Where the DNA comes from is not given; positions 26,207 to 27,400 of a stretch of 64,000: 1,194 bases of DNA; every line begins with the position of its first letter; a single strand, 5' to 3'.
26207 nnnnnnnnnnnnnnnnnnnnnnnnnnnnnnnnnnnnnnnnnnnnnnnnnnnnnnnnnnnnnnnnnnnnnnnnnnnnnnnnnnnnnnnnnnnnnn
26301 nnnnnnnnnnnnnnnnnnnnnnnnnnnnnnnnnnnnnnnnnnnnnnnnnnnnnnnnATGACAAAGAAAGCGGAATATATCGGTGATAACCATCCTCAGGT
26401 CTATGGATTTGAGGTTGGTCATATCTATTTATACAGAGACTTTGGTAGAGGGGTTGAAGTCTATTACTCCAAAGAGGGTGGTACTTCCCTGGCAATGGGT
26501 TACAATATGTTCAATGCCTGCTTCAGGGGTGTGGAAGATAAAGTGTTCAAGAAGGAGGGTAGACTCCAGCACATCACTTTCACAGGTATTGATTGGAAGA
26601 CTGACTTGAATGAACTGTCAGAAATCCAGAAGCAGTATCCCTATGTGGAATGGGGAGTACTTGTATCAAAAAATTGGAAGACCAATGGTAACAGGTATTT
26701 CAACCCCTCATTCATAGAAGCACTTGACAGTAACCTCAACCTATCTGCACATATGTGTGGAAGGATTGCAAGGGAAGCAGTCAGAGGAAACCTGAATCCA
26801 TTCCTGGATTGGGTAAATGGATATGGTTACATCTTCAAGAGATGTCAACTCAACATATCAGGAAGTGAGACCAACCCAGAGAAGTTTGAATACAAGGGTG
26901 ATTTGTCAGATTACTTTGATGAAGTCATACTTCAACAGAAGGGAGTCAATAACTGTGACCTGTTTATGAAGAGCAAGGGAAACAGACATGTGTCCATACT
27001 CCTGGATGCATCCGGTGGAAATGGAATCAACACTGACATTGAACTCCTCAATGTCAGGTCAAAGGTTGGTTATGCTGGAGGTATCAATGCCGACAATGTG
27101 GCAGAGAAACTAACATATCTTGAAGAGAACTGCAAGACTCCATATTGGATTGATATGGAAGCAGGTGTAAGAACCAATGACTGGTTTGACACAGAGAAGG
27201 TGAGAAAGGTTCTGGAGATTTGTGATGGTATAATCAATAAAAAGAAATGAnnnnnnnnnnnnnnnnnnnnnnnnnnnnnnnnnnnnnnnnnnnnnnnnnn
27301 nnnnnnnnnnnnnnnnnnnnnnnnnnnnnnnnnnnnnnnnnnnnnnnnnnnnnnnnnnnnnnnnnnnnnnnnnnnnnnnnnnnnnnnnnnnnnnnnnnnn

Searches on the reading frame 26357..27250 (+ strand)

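Call 24: search_protein_families(library=pfam, proteins=[window:26357-27250:+], max_evalue=0.001)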
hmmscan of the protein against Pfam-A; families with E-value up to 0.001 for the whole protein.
window:26357-27250:+ (297 aa): 1 family
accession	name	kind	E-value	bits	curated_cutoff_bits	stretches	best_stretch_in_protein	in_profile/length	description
PF00697.28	PRAI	-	2.1e-07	31.3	22.7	1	200-287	105-192/193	N-(5'phosphoribosyl)anthranilate (PRA) isomerase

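Call 25: search_protein_families(library=phrogs, proteins=[window:26357-27250:+], max_evalue=0.001)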
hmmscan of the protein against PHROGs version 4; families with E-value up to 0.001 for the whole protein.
window:26357-27250:+ (297 aa): 0 families
